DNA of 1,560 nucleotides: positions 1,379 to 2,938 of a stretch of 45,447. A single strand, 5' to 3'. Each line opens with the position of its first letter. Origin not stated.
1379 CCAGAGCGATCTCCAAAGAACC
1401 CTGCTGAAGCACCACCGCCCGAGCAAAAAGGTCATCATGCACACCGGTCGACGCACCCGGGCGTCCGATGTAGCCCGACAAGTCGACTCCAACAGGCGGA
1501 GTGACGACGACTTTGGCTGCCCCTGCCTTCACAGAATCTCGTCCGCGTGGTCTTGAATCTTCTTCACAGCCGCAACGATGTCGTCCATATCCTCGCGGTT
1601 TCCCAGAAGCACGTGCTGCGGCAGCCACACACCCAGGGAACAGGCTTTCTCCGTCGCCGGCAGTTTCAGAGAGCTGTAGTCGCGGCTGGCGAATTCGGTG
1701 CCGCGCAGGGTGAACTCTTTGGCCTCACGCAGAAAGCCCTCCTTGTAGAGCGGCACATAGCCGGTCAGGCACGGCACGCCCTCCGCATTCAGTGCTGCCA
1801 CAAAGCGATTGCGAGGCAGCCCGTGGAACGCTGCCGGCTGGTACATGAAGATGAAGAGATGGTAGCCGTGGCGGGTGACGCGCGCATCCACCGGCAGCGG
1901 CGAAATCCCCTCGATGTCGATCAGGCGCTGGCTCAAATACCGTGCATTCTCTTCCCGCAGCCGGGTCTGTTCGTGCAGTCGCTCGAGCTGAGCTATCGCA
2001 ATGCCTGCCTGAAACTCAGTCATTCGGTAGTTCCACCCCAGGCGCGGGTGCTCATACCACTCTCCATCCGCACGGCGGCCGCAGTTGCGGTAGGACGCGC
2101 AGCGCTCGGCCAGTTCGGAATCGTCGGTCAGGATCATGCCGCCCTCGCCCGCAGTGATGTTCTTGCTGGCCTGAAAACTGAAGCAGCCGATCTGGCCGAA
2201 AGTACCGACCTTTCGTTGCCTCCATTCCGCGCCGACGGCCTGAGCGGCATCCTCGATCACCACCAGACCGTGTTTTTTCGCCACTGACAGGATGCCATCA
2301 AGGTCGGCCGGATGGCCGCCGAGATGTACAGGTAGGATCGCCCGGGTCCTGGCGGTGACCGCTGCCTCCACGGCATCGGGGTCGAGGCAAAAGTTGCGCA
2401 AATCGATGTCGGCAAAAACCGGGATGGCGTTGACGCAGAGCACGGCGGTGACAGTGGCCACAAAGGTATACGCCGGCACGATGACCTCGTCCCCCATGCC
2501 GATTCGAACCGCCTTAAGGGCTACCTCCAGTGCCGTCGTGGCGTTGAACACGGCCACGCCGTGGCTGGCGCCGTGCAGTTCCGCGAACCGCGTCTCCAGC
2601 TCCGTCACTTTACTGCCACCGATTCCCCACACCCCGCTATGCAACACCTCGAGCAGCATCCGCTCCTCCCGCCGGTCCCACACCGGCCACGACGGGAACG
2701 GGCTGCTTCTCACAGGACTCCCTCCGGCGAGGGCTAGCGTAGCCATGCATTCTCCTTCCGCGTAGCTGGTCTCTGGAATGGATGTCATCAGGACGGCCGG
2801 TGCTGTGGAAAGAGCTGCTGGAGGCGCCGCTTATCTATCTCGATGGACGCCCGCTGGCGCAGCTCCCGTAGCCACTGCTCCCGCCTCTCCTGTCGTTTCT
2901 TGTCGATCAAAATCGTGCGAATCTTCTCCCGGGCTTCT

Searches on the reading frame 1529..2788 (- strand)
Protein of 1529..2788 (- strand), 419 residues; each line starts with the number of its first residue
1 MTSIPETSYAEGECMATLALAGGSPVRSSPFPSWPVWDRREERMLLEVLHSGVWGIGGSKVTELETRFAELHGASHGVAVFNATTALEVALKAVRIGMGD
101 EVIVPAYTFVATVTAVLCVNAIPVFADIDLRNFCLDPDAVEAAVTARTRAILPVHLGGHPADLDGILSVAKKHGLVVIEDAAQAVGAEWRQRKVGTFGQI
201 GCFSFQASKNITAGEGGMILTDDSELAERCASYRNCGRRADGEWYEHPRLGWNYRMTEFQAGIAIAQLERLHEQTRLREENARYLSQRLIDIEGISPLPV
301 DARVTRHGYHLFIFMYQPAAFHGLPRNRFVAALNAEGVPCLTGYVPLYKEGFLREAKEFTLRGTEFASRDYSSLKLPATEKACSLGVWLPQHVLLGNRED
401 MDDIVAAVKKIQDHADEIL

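Call 5: search_protein_families(library=pfam, proteins=[window:1529-2788:-], max_evalue=0.01)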
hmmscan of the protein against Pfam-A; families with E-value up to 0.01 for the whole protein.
window:1529-2788:- (419 aa): 5 families
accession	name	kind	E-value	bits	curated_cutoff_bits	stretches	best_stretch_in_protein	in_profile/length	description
PF01041.23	DegT_DnrJ_EryC1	-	6.5e-109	364.9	19.8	1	39-408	5-359/360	DegT/DnrJ/EryC1/StrS aminotransferase family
PF01212.27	Beta_elim_lyase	-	3.4e-05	23.8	27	1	60-301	33-277/288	Beta-eliminating lyase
PF01053.26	Cys_Met_Meta_PP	-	0.00026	20.1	27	1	61-184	54-177/381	Cys/Met metabolism PLP-dependent enzyme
PF00266.25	Aminotran_5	-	0.008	15.6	21.5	0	61-187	45-182/371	Aminotransferase class-V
PF00155.27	Aminotran_1_2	-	0.0084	15.8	19.7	0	61-152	44-151/361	Aminotransferase class I and II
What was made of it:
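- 1529..2788 (-): DegT/DnrJ/EryC1-family PLP aminotransferase, the orthologue of the module's DegT. Pfam, 365 bits (call 5).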

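Call 36: search_protein_families(library=ncbifam, proteins=[window:1529-2788:-], max_evalue=0.00001)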
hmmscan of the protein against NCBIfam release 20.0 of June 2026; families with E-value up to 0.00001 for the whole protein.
window:1529-2788:- (419 aa): 12 families
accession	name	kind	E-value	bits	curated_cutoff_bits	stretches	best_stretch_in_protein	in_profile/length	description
TIGR04181.1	NHT_00031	hypoth_equivalog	3.8e-70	236.5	420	1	34-368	5-350/359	LegC family aminotransferase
NF008658.2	PRK11658.1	equivalog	1.1e-69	234.9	631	1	35-376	10-357/379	UDP-4-amino-4-deoxy-L-arabinose aminotransferase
TIGR03588.1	PseC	equivalog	5.3e-67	226.4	423.5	1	45-355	17-338/380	UDP-4-amino-4,6-dideoxy-N-acetyl-beta-L-altrosamine transaminase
TIGR04427.1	PLP_DesI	equivalog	6.8e-62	209.8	650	1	47-365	40-352/390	dTDP-4-dehydro-6-deoxyglucose aminotransferase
NF008687.0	PRK11706.1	equivalog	1.4e-61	208.4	375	1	35-359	7-335/375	dTDP-4-amino-4,6-dideoxygalactose transaminase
NF011936.0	PRK15407.1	equivalog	4e-51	174.1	423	2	72-239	88-253/440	lipopolysaccharide biosynthesis protein RfbH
TIGR02379.1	ECA_wecE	subfamily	5.1e-50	170.3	434.85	1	35-350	7-327/376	dTDP-4-amino-4,6-dideoxy-D-glucose transaminase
NF005816.0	PRK07682.1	equivalog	4.5e-09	35.4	620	1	80-182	96-204/390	aminotransferase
NF005817.0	PRK07683.1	equivalog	1.6e-06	27.1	575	1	78-152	93-166/387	aminotransferase A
NF041364.1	GntC_guanitoxin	equivalog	2e-06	26.9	415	1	84-180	70-173/356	guanitoxin biosynthesis PLP-dependent (S)-gamma-hydroxy-L-arginine cyclodehydratase GntC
NF004770.0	PRK06108.1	subfamily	2.2e-06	26.7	422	1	72-180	94-209/396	pyridoxal phosphate-dependent aminotransferase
NF005305.0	PRK06836.1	equivalog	7.6e-06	25.4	376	0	70-152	94-175/396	pyridoxal phosphate-dependent aminotransferase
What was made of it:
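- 1529..2788 (-): Best NCBIfam hits are LegC/ArnB/PseC-type sugar aminotransferases, all below cut-off (call 36).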
